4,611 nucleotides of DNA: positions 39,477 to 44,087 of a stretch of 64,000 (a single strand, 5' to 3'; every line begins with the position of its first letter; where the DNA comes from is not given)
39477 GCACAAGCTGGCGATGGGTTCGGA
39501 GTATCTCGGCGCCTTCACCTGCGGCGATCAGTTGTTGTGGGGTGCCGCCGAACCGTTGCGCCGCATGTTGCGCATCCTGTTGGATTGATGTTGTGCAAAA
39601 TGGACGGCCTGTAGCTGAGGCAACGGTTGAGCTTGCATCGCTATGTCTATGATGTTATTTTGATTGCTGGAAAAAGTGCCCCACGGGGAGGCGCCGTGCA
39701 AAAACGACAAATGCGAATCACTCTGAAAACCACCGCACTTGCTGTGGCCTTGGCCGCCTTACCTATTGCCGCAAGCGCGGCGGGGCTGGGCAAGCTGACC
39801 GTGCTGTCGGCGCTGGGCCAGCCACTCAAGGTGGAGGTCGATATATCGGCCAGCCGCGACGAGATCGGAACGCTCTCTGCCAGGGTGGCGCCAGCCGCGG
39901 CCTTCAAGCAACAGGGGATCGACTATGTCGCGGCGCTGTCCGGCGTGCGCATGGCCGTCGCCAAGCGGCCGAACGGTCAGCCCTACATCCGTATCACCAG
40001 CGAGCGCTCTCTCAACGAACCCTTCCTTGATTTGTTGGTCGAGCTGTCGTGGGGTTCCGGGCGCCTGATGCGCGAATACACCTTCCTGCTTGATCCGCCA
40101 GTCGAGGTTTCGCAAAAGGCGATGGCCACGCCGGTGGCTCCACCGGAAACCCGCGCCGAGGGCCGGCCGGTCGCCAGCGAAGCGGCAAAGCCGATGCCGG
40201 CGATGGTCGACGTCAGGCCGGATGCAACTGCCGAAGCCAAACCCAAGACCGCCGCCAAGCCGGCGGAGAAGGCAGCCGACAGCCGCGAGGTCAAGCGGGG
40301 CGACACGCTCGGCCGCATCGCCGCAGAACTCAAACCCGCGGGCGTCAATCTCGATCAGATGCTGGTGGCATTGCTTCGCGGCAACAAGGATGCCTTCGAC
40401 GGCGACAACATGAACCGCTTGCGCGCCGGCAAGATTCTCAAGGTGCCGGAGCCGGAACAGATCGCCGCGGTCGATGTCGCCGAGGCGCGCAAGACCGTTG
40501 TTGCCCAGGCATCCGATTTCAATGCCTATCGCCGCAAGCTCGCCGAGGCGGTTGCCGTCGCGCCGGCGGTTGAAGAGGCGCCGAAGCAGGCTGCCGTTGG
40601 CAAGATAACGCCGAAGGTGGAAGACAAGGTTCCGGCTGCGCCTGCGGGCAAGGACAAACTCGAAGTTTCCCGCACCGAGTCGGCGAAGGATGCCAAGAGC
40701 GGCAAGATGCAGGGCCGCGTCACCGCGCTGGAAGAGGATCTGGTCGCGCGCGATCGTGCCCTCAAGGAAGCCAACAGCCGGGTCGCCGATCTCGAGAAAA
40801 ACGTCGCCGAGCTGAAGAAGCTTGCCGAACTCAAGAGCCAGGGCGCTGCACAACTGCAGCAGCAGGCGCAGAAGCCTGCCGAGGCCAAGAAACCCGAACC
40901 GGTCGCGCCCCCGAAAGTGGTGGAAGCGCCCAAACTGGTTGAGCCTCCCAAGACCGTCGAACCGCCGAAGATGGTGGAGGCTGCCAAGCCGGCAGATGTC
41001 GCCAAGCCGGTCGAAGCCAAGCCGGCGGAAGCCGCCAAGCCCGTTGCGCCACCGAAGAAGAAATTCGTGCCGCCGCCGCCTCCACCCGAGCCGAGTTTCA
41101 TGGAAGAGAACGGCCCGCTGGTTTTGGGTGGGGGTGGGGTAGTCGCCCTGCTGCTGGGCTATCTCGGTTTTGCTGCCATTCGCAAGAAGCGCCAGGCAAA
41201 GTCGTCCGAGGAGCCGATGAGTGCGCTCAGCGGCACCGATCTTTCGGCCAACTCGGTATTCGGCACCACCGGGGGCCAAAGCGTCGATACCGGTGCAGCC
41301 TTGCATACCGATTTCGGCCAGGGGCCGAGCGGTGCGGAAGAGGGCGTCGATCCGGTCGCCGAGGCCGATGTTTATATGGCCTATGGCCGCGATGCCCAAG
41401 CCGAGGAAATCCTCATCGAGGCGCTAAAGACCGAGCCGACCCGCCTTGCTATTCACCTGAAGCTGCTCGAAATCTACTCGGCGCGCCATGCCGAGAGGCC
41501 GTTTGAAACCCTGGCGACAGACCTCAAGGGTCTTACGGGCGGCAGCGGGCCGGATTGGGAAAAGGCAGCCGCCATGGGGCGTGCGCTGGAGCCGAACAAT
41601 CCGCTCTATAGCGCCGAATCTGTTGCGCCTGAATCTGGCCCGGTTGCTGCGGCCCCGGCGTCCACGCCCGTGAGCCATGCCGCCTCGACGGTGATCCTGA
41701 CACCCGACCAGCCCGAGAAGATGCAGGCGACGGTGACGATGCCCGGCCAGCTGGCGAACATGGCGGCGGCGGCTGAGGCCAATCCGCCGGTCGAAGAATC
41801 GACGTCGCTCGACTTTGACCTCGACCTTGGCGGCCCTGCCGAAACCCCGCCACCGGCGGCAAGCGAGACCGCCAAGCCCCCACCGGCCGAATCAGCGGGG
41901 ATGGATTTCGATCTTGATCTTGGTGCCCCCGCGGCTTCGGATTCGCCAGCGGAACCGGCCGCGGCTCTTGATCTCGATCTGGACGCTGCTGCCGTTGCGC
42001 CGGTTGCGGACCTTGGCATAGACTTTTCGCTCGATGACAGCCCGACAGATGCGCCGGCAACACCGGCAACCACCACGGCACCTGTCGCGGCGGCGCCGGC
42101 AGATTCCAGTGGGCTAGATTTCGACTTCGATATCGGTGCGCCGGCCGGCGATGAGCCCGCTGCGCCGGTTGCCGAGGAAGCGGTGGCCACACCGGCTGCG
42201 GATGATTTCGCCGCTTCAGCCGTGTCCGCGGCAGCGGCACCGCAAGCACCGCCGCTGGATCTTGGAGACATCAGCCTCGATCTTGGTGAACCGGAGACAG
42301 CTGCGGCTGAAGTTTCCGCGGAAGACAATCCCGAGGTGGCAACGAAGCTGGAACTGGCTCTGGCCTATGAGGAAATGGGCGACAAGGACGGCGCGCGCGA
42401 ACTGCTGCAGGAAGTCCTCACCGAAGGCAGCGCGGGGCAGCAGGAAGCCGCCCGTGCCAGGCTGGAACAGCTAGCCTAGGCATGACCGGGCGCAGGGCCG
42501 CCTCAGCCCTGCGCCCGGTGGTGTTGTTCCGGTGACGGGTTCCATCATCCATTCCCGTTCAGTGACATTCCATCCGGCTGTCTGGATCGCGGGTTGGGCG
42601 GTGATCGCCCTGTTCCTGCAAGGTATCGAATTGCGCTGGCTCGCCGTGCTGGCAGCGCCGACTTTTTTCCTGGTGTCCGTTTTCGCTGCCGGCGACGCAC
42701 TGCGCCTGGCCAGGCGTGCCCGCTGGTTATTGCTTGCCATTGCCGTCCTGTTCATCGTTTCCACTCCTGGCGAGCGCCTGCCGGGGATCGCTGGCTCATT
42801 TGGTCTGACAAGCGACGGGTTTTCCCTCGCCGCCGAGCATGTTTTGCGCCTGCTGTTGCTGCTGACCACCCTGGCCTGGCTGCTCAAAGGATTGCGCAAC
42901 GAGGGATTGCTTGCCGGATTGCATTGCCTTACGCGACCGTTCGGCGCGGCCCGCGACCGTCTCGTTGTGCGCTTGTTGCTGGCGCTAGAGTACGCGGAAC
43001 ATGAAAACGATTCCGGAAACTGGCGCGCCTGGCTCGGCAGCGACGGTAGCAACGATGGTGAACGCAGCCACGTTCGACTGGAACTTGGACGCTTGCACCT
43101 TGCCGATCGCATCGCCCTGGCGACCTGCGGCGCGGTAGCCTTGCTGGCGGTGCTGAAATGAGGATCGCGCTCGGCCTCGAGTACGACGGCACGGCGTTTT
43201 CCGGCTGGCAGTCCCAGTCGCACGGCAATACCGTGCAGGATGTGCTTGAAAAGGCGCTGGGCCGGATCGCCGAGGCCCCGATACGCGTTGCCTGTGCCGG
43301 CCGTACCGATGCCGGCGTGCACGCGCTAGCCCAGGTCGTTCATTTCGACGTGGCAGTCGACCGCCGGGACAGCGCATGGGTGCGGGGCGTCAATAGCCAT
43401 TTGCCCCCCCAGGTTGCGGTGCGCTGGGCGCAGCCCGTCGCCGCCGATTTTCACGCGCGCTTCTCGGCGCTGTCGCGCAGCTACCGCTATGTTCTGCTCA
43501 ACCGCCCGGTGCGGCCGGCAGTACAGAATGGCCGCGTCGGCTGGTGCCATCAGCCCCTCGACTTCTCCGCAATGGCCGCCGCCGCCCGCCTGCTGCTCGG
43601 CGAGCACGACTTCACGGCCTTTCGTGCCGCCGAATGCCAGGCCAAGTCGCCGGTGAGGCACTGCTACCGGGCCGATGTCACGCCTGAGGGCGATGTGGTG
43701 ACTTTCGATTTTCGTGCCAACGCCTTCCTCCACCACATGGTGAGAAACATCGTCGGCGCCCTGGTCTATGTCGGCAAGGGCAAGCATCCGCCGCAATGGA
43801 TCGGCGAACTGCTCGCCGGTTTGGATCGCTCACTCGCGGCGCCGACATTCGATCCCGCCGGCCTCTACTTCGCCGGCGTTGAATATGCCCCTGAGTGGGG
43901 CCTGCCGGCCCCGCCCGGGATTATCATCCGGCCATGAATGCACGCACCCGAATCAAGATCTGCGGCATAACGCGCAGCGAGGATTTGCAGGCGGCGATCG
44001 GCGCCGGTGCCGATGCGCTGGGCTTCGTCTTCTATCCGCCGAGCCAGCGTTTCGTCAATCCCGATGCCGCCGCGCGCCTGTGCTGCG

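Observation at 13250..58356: Over-represented 23-nt word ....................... embedded in unrelated genes in three coding registers (uptake-signal-like or genome-architecture motif)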

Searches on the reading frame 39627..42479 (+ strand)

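Call 8: search_protein_families(library=pfam, proteins=[window:39627-42479:+])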
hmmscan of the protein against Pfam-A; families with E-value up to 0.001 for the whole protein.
window:39627-42479:+ (950 aa): 2 families
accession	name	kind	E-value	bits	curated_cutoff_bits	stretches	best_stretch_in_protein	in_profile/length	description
PF25800.1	FimV_N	-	1.6e-36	125.1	27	1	52-158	1-108/108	FimV N-terminal domain Ig-like domain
PF13428.12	TPR_14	-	1.2e-05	25.9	23.5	0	580-615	8-43/44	Tetratricopeptide repeat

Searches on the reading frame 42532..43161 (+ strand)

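Call 62: search_protein_families(library=pfam, proteins=[window:42532-43161:+], max_evalue=0.01)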
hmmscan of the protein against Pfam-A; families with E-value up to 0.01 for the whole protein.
window:42532-43161:+ (209 aa): 1 family
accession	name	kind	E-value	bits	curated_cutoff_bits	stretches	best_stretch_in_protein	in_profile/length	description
PF02361.21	CbiQ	-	1.9e-06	28.1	25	1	16-153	14-147/216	Cobalt transport protein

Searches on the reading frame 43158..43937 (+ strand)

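Call 62: search_protein_families(library=pfam, proteins=[window:43158-43937:+], max_evalue=0.01)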
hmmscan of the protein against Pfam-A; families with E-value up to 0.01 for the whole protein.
window:43158-43937:+ (259 aa): 1 family
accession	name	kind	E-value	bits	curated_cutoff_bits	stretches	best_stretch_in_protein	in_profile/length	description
PF01416.25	PseudoU_synth_1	-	1.3e-47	161.2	23.3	2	142-243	1-107/108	tRNA pseudouridine synthase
